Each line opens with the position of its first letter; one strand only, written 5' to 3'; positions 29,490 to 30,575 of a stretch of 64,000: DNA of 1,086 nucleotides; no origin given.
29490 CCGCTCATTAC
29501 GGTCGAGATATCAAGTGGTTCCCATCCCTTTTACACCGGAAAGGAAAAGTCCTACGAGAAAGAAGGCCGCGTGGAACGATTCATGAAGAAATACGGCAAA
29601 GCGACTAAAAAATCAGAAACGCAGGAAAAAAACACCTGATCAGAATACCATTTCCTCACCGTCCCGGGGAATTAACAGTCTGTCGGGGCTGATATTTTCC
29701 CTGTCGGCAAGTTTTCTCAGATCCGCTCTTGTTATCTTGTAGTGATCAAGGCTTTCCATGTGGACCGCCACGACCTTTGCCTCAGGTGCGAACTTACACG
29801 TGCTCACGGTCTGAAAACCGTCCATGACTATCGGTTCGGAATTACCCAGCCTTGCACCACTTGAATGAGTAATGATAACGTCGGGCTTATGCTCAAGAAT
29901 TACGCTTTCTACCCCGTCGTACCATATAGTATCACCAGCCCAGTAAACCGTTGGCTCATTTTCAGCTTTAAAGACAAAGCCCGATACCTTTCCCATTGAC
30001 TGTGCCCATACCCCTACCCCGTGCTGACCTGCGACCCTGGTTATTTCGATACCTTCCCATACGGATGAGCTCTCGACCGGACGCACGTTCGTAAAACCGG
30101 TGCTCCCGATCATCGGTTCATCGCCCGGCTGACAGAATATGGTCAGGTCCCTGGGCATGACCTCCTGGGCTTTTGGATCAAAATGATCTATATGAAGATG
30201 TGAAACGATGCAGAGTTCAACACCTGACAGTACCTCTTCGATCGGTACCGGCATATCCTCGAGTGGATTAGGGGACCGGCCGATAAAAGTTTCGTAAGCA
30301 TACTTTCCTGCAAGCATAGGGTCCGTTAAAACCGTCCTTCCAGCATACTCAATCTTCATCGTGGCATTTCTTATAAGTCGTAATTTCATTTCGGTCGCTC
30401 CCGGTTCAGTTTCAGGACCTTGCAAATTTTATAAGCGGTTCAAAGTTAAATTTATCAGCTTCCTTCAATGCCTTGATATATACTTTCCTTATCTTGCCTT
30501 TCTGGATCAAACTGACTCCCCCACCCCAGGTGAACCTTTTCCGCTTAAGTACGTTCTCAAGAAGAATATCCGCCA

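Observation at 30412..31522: Fic toxin-like / HTH 'mobile mystery protein' pair with a palindromic operator, inserted between core genes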

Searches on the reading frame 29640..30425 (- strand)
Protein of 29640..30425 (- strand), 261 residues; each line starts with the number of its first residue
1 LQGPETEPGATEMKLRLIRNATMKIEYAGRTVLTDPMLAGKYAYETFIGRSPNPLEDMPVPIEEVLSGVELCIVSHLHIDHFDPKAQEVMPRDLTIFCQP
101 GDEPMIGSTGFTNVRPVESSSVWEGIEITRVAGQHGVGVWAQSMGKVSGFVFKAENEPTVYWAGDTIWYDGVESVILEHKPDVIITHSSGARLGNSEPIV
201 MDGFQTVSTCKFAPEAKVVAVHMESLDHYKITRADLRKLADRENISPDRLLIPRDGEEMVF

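Call 3: search_protein_families(library=ncbifam, proteins=[window:29640-30425:-], max_evalue=0.01)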
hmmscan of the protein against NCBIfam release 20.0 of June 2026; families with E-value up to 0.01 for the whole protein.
window:29640-30425:- (261 aa): 1 family
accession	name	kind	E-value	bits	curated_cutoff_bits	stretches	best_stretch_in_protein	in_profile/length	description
NF001911.0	PRK00685.1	equivalog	2.3e-11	43.6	144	1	13-241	1-212/228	metal-dependent hydrolase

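Call 4: search_protein_families(library=pfam, proteins=[window:29640-30425:-], max_evalue=0.01)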
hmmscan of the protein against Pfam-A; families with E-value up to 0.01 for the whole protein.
window:29640-30425:- (261 aa): 2 families
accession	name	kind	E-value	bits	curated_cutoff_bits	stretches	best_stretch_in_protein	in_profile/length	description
PF12706.13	Lactamase_B_2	-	2.1e-12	47.5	27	1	30-223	1-200/200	Beta-lactamase superfamily domain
PF13483.12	Lactamase_B_3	-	1.4e-08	35.3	24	1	17-190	4-135/160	Beta-lactamase superfamily domain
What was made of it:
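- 29640..30389 (-): Neighbouring MBL-fold hydrolase gene, 22 nt downstream of B on the same strand. It is probably co-transcribed, but it is a clade-specific neighbour and not a part of the module. PF12706 and PF13483 (call 4).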

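Call 41: find_related_loci(query=window:29640-30389:-, collection=metagenome_contigs, flank=5000)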
Query window:29640-30389:- (249 aa) in metagenome_contigs; peptide patterns used: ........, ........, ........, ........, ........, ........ (x = any residue, [..] = any of these).
134 stretches matched a pattern; 107 encode a relative of the query (tblastn E <= 1e-3); the best 80 are kept; 80 distinct loci.
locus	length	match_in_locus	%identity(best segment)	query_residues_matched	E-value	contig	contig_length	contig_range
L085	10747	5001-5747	73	1-249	8e-133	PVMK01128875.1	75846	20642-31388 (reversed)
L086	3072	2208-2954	58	1-249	2e-108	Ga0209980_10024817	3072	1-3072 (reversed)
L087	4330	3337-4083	58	1-249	4e-104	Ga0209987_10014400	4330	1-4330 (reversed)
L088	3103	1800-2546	57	1-249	1e-104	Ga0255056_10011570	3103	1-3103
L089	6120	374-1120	54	1-249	3e-100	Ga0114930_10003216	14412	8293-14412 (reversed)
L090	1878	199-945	54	1-249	2e-103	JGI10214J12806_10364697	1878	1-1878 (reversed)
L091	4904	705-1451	56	1-249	5e-97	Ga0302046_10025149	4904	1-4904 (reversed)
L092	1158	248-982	56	1-245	1e-105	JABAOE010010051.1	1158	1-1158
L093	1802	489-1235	57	1-249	2e-102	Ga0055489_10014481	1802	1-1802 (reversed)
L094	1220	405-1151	53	1-249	2e-103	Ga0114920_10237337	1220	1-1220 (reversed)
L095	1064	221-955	54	1-245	5e-104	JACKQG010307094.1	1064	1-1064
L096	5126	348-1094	55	1-249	1e-95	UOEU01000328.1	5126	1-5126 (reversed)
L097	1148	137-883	55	1-249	2e-103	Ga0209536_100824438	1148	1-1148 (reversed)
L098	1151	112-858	56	1-249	7e-103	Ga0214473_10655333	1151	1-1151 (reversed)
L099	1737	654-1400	55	1-249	3e-100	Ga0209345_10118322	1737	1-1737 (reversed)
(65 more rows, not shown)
